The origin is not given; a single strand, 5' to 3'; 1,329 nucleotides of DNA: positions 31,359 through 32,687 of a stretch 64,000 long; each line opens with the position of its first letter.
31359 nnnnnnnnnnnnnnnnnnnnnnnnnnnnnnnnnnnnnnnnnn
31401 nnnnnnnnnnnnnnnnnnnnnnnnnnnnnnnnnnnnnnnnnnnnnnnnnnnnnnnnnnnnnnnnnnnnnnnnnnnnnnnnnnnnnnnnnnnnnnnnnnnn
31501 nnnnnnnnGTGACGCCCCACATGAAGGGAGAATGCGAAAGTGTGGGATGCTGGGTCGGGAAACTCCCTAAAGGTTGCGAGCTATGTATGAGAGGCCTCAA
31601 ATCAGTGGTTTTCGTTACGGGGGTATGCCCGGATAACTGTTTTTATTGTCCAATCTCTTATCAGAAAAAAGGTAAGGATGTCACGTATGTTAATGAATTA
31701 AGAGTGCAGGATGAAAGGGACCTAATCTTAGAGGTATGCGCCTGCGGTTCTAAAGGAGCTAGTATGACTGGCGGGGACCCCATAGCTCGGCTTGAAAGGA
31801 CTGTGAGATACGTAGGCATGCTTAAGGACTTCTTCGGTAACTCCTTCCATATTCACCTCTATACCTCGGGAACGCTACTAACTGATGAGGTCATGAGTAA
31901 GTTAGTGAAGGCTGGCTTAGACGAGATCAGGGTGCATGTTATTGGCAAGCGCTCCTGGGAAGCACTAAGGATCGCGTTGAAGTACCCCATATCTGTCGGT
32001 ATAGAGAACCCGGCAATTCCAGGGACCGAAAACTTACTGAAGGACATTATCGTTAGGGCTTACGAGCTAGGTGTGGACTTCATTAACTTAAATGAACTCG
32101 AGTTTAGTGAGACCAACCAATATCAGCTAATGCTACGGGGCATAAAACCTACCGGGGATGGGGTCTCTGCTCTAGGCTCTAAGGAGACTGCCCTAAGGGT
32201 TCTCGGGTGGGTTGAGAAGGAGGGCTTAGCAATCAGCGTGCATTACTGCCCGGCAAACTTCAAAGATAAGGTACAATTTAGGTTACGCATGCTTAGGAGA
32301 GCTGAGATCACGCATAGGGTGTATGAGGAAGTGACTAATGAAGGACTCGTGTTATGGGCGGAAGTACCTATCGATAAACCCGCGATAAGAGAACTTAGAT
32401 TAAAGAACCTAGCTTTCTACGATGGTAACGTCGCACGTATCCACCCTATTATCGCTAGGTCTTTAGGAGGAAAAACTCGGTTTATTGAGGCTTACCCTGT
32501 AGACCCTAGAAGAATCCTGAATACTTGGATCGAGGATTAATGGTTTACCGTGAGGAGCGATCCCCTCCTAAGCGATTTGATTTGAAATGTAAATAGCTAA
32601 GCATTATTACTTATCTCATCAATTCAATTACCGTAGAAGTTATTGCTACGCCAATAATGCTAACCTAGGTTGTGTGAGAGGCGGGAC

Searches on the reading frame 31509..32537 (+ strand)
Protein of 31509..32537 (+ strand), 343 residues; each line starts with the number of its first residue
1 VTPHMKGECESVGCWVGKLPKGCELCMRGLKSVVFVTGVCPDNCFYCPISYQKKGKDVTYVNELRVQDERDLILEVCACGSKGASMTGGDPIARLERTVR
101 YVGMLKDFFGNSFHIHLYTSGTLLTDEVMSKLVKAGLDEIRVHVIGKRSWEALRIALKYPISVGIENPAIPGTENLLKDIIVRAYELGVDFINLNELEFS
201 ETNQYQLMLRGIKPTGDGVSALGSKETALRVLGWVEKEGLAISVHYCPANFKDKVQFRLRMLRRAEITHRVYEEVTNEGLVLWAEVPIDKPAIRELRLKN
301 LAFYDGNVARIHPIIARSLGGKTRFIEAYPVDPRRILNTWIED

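Call 3: search_protein_families(library=pfam, proteins=[window:31509-32537:+], max_evalue=0.01)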
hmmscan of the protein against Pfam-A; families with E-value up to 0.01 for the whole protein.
window:31509-32537:+ (343 aa): 2 families
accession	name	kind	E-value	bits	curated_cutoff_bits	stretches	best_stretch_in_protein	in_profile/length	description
PF04055.27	Radical_SAM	-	6.2e-12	46.4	29.5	1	35-144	2-109/166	Radical SAM superfamily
PF13353.11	Fer4_12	-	5.3e-05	24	22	1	29-149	5-118/137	4Fe-4S single cluster domain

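Call 4: search_protein_families(library=ncbifam, proteins=[window:31509-32537:+], max_evalue=0.01)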
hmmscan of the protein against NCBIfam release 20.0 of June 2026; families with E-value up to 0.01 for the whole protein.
window:31509-32537:+ (343 aa): 17 families
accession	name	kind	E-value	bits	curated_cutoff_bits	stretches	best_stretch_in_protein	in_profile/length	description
TIGR02109.1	PQQ_syn_pqqE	equivalog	1.6e-07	30.6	381.35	1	35-153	12-122/358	pyrroloquinoline quinone biosynthesis protein PqqE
NF050035.1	rSAM_WgK_link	exception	2e-07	30.4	650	1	34-148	13-120/367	radical SAM/SPASM peptide maturase WgkB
TIGR02668.1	moaA_archaeal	equivalog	5.5e-07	28.9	325.25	1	34-142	14-114/303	GTP 3',8-cyclase MoaA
TIGR02666.1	moaA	equivalog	2.3e-06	26.8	284.05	1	36-142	16-120/336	GTP 3',8-cyclase MoaA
TIGR04545.1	rSAM_ahbD_hemeb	equivalog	2.6e-06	27.1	500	1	36-147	6-109/339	heme b synthase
NF001199.0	PRK00164.2-1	equivalog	7.8e-06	25.2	231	1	34-143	16-117/308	GTP 3',8-cyclase MoaA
TIGR04280.1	geopep_mat_rSAM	hypoth_equivalog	3.7e-05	22.9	400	1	28-148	82-204/428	geopeptide radical SAM maturase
TIGR04347.1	pseudo_SAM_Halo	equivalog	6.3e-05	22.4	525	1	36-146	41-146/390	TIGR04347 family pseudo-SAM/SPASM protein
TIGR04349.1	rSAM_QueE_gams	hypoth_equivalog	6.5e-05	22.7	300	1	29-134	18-111/210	7-carboxy-7-deazaguanine synthase QueE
TIGR03977.1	rSAM_pair_HxsC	equivalog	0.0001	21.3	267.9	1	31-135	26-122/292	His-Xaa-Ser system radical SAM maturase HxsC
TIGR02491.1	NrdG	equivalog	0.00014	21.8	126.1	1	28-159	14-142/154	anaerobic ribonucleoside-triphosphate reductase activating protein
TIGR04055.1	rSAM_NirJ2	equivalog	0.00045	19.8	500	1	45-142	12-103/326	putative heme d1 biosynthesis radical SAM protein NirJ2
TIGR04340.1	rSAM_ACGX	hypoth_equivalog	0.00084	18.6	400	0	35-149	8-120/341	radical SAM/SPASM domain protein, ACGX system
TIGR04546.1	rSAM_ahbC_deAc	equivalog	0.0018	17.1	650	1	35-149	44-150/390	12,18-didecarboxysiroheme deacetylase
TIGR04250.1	SCM_rSAM_ScmE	equivalog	0.0021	17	400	1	35-146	8-112/358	SynChlorMet cassette radical SAM/SPASM protein ScmE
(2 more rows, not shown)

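Call 16: find_homologous_proteins(query=window:31509-32537:+, max_evalue=0.00001)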
Query window:31509-32537:+ (343 aa): 3102 proteins with E <= 0.00001 among 5895 candidates; the best 120 are listed.
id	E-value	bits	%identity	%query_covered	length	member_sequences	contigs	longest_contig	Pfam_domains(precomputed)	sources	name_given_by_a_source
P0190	2.7e-218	742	94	99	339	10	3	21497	PF04055.28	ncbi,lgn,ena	-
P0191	1.4e-202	690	86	99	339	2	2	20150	PF04055.28,PF13353.12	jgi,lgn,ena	-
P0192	2.6e-195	667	82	99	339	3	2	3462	PF04055.28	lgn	-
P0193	2.9e-180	617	77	99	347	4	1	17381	PF04055.28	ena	-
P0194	1.8e-171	588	74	99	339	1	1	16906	PF04055.28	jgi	-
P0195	1.0e-170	586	72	99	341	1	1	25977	PF04055.28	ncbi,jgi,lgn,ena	-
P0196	1.7e-123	430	56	97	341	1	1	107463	PF04055.28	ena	-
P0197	2.1e-120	420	54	99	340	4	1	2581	PF04055.28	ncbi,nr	ncbi:MAG: radical SAM protein [Desulfurococcales archaeon]|nr:radical SAM protein [Desulfurococcales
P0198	7.7e-120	418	56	98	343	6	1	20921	PF04055.28,PF13353.12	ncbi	-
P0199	1.8e-119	417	55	96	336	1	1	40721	PF04055.28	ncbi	-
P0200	5.0e-119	416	56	98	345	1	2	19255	PF04055.28,PF13353.12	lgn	-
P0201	1.3e-117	411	53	99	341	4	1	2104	PF04055.28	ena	-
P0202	1.9e-117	411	55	99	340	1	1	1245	PF04055.28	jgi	-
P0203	3.8e-117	410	52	99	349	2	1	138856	PF04055.28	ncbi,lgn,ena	-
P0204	1.8e-116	407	54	97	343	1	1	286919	PF04055.28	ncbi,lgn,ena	-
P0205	2.0e-116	407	54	98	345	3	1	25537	PF04055.28,PF13353.12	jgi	-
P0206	7.0e-116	405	54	99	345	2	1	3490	PF04055.28,PF13353.12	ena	-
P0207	1.0e-115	405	53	97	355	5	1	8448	PF04055.28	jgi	-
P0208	1.5e-115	404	53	98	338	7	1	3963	PF04055.28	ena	-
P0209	6.6e-115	402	51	98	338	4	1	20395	PF04055.28,PF13353.12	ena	-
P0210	1.0e-114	402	53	98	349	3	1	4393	PF04055.28,PF13353.12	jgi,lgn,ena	-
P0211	3.4e-114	400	54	99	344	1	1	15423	PF04055.28,PF13353.12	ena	-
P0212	3.7e-114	400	53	97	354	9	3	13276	PF04055.28,PF13353.12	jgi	-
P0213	4.5e-114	399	54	98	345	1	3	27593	PF04055.28,PF13353.12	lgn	-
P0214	4.6e-114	399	53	98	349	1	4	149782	PF04055.28,PF13353.12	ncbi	-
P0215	1.3e-113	398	54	98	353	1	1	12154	PF04055.28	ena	-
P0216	3.5e-112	393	52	98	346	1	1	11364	PF04055.28,PF13353.12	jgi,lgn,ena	-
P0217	6.7e-112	392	52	98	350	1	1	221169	PF04055.28,PF13353.12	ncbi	-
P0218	3.2e-111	390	51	98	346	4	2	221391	PF04055.28,PF13353.12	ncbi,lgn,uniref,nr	ncbi:MAG: hypothetical protein B7O98_00535 [Zestosphaera tikiterensis]|uniref:Radical SAM core domai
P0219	4.9e-111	389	51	98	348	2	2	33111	PF04055.28,PF13353.12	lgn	-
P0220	3.7e-109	383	51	97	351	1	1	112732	PF04055.28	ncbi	-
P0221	6.4e-108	379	52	96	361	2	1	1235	PF04055.28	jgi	-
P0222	3.8e-106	373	49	99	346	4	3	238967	PF04055.28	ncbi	ncbi:MAG: radical SAM protein [Zestosphaera sp.]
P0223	6.0e-106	373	54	91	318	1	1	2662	PF04055.28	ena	-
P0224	7.5e-106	372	49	98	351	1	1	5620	PF04055.28,PF13353.12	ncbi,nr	ncbi:MAG: radical SAM protein [Desulfurococcales archaeon]|nr:radical SAM protein [Desulfurococcales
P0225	1.3e-103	365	55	92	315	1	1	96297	PF04055.28,PF13353.12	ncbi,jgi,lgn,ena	-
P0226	3.9e-103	363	54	92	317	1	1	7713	PF04055.28,PF13353.12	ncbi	-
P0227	6.1e-103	363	48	97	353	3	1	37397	PF04055.28,PF13353.12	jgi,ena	-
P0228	1.3e-102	362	47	96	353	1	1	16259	PF04055.28,PF13353.12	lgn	-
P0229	3.0e-101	357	49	97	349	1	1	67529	PF04055.28,PF13353.12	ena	-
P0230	8.7e-101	356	46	97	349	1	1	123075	PF04055.28,PF13353.12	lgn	-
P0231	1.5e-100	355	54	92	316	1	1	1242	PF04055.28,PF13353.12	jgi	jgi:pyruvate formate-lyase activating enzyme-like uncharacterized protein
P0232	4.4e-100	353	53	92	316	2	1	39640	PF04055.28,PF13353.12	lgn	-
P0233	6.1e-100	353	46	97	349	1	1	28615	PF04055.28,PF13353.12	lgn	-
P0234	1.3e-99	352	47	97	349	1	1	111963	PF04055.28,PF13353.12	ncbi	ncbi:MAG: radical SAM protein [Desulfurococcaceae archaeon TW002]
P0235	2.4e-98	348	46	96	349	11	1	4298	PF04055.28,PF13353.12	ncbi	ncbi:MAG: radical SAM protein [Zestosphaera sp.]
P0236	5.8e-98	346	46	97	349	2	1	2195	PF04055.28,PF13353.12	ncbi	ncbi:MAG: radical SAM protein [Zestosphaera sp.]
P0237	8.3e-98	346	55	91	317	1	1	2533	PF04055.28,PF13353.12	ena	-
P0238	2.1e-96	341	46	97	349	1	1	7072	PF04055.28,PF13353.12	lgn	-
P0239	1.8e-95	338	52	92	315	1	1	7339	PF04055.28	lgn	-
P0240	5.0e-95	337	53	92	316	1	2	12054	PF04055.28,PF13353.12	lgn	-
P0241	2.6e-93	331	45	97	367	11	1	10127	PF04055.28,PF13353.12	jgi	-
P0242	6.2e-93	330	49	93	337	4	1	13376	PF04055.28,PF13353.12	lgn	-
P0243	1.0e-91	326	46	97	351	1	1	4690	PF04055.28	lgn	-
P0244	7.4e-91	323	50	92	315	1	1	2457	PF04055.28,PF13353.12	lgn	-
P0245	1.4e-89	319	46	100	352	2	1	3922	PF04055.28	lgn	-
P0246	1.3e-88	316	45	96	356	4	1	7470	PF04055.28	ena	-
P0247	5.3e-88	314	49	92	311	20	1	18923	PF04055.28,PF13353.12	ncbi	ncbi:MAG: radical SAM protein [Sulfolobales archaeon]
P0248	5.4e-88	314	45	98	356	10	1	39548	PF04055.28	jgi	-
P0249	1.7e-87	312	48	92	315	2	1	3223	PF04055.28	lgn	-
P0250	5.2e-87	310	48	92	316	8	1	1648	PF04055.28,PF13353.12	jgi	jgi:pyruvate formate-lyase activating enzyme-like uncharacterized protein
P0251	5.8e-83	297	47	94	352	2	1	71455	PF04055.28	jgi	-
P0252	1.3e-82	296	52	78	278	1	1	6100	PF04055.28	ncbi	-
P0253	1.9e-82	295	48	82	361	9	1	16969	PF26257.1,PF04055.28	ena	-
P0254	2.8e-82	295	44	93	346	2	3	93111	PF04055.28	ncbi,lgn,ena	-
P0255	3.3e-82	295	44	93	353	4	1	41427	PF04055.28,PF13353.12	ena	-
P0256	7.1e-82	294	50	82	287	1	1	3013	PF04055.28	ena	-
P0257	1.2e-81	293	45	90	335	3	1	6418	PF04055.28,PF13353.12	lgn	-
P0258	1.2e-81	293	48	82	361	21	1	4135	PF26257.1,PF04055.28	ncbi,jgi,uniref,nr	ncbi:MAG TPA: radical SAM protein [Candidatus Desulfofervidus auxilii]|uniref:Radical SAM protein n=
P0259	2.5e-81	292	50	79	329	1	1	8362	PF04055.28,PF13353.12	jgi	-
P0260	3.0e-81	291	63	58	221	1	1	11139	PF04055.28,PF13353.12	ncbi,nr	ncbi:MAG: radical SAM protein [Desulfurococcales archaeon]|nr:radical SAM protein [Desulfurococcales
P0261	3.2e-81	291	46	82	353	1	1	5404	PF04055.28,PF13353.12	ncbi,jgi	-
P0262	3.3e-80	288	44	94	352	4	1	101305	PF04055.28,PF13353.12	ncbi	-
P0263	1.5e-79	286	49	78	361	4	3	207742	PF26257.1,PF04055.28,PF13353.12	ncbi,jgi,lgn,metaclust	metaclust:\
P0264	4.1e-79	284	44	94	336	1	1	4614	PF04055.28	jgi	-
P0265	4.3e-79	284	43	94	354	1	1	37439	PF04055.28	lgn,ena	-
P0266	5.5e-79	284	48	81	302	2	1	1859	PF04055.28,PF13353.12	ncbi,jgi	-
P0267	2.0e-78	282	46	94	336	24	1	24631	PF04055.28,PF13353.12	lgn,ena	-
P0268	2.1e-78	282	46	84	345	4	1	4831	PF04055.28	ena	-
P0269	6.7e-78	280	49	83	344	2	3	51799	PF04055.28,PF13353.12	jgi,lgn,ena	-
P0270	9.0e-78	280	46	90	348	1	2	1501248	PF04055.28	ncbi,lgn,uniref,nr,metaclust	ncbi:hypothetical protein CF15_03915 [Pyrodictium occultum]|uniref:Radical SAM core domain-containin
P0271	2.5e-77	279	44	95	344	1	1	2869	PF04055.28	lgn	-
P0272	1.6e-76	276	46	85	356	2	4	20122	PF04055.28,PF13353.12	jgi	-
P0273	1.7e-76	276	44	94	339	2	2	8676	PF04055.28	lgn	-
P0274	2.9e-76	275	42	92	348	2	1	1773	PF04055.28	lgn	-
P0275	3.4e-76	275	48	78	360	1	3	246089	PF26257.1,PF04055.28,PF13353.12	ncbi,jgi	ncbi:MAG: radical SAM protein [Candidatus Odinarchaeia archaeon]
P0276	4.5e-76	274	47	82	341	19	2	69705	PF04055.28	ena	-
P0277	6.0e-76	274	44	94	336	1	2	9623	PF04055.28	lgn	-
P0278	8.0e-76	274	47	78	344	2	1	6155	PF04055.28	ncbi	-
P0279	8.8e-76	273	47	79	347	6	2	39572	PF04055.28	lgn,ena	-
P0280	1.1e-75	273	43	94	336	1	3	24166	PF04055.28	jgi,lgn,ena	-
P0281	1.2e-75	273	42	94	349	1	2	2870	PF04055.28,PF13353.12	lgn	-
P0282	1.9e-75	272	45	78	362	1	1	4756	PF26257.1,PF04055.28,PF13353.12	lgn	-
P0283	2.1e-75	272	47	93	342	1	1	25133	PF04055.28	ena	-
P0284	3.8e-75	271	46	77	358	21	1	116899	PF04055.28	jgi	jgi:pyruvate formate-lyase activating enzyme-like uncharacterized protein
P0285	4.1e-75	271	43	94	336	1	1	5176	PF04055.28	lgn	-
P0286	7.9e-75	270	50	79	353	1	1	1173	PF26257.1,PF04055.28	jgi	jgi:uncharacterized protein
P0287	7.9e-75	270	43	96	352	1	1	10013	PF04055.28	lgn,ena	-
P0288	1.2e-74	270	44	90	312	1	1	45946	PF04055.28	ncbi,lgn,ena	-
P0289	1.5e-74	269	47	80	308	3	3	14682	PF04055.28,PF13353.12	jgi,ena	-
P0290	1.6e-74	269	44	94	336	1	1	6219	PF04055.28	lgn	-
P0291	2.1e-74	269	42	93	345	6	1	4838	PF04055.28,PF13353.12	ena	-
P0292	2.5e-74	269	44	95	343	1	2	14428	PF04055.28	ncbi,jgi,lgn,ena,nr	ncbi:MAG: radical SAM protein [Thermoprotei archaeon]|nr:MAG: radical SAM protein [Thermoprotei arch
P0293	2.7e-74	269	48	80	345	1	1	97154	PF04055.28,PF13353.12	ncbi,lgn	-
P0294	4.2e-74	268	42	96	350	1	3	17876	PF04055.28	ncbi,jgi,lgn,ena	-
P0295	4.4e-74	268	48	77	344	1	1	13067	PF04055.28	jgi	jgi:hypothetical protein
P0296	5.3e-74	268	41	94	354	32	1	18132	PF04055.28,PF13353.12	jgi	jgi:pyruvate formate-lyase activating enzyme-like uncharacterized protein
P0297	5.4e-74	268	41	95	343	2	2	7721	PF04055.28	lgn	-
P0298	5.7e-74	268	41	94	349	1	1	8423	PF04055.28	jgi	jgi:pyruvate formate-lyase activating enzyme-like uncharacterized protein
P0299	6.0e-74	267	46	79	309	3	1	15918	PF04055.28,PF13353.12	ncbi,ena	-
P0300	6.0e-74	267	45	84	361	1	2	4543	PF26257.1,PF04055.28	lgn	-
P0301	7.6e-74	267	44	88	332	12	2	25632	PF04055.28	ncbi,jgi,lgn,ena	ncbi:MAG: radical SAM protein [Caldisphaera sp.]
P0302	7.7e-74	267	45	82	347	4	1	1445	PF26257.1,PF04055.28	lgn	-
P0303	7.9e-74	267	47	79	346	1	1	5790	PF04055.28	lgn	-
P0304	1.1e-73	267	48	78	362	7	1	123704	PF26257.1,PF04055.28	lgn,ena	-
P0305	1.2e-73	266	43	94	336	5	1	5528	PF04055.28,PF13353.12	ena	-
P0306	1.4e-73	266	49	78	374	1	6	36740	PF26257.1,PF04055.28,PF13353.12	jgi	jgi:pyruvate formate-lyase activating enzyme-like uncharacterized protein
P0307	1.4e-73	266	41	92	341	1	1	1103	PF04055.28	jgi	jgi:pyruvate formate-lyase activating enzyme-like uncharacterized protein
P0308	1.9e-73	266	44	94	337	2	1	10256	PF04055.28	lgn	-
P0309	2.0e-73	266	44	83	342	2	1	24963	PF04055.28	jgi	-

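Call 17: search_solved_structures(query=window:31509-32537:+, max_evalue=0.01, show_alignments=1)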
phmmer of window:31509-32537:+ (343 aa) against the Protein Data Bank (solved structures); distinct sequences matched with E-value up to 0.01: 0.

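Call 18: find_encoding_contigs(protein=P0218, flank=6000, max_places=1)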
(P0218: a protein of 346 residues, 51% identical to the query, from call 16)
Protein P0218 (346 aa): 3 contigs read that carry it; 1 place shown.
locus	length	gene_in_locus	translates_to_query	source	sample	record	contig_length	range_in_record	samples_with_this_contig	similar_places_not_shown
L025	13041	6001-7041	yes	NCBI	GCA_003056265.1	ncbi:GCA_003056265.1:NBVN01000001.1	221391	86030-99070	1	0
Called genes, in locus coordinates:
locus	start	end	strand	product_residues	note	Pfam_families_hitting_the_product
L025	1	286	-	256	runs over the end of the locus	PF03328:HpcH_HpaI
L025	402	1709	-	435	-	-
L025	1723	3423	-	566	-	PF13401:AAA_22 (weak), PF00004:AAA (faint), PF07728:AAA_5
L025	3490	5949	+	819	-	PF00133:tRNA-synt_1, PF09334:tRNA-synt_1g (weak), PF13603:tRNA-synt_1_2 (faint), PF08264:Anticodon_1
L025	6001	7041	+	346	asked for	PF04055:Radical_SAM, PF13353:Fer4_12 (weak)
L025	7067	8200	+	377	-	PF00483:NTP_transferase, PF12804:NTP_transf_3, PF25084:LbH_EIF2B, PF25087:GMPPB_C, PF24894:Hexapep_GlmU (weak), PF00132:Hexapep (weak)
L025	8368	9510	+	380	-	PF01658:Inos-1-P_synth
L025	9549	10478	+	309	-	PF01112:Asparaginase_2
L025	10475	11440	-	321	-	PF00480:ROK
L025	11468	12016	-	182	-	PF18306:LDcluster4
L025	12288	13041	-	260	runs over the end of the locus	PF00005:ABC_tran, PF02463:SMC_N (weak), PF13304:AAA_21 (weak)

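Call 19: find_encoding_contigs(protein=P0270, flank=6000, max_places=1)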
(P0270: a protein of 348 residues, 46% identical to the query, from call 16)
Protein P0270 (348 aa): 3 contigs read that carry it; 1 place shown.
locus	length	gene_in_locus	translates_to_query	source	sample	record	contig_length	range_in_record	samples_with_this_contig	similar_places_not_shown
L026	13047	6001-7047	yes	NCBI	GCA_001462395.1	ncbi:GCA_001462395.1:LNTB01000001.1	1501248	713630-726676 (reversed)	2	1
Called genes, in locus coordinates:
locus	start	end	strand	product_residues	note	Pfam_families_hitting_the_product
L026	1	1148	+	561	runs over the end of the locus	PF03484:B5, PF17759:tRNA_synthFbeta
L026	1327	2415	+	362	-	PF00579:tRNA-synt_1b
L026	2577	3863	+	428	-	PF01751:Toprim, PF13662:Toprim_4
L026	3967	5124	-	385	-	PF02163:Peptidase_M50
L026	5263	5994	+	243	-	PF01909:NTP_transf_2 (weak)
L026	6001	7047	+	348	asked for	PF04055:Radical_SAM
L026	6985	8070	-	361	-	PF26356:Pelota_N, PF03465:eRF1_3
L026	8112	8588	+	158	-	PF00583:Acetyltransf_1, PF13673:Acetyltransf_10, PF13508:Acetyltransf_7, PF08445:FR47 (weak)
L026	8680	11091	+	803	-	PF03104:DNA_pol_B_exo1, PF10108:DNA_pol_B_exo2 (weak), PF13482:RNase_H_2 (weak), PF03104:DNA_pol_B_exo1, PF00136:DNA_pol_B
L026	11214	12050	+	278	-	PF00350:Dynamin_N (faint), PF02421:FeoB_N (faint), PF03193:RsgA_GTPase, PF01926:MMR_HSR1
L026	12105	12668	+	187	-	PF00004:AAA (faint), PF03266:NTPase_1, PF10649:DUF2478 (weak), PF13191:AAA_16 (weak), PF13401:AAA_22 (weak), PF13604:AAA_30 (faint)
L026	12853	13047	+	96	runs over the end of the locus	-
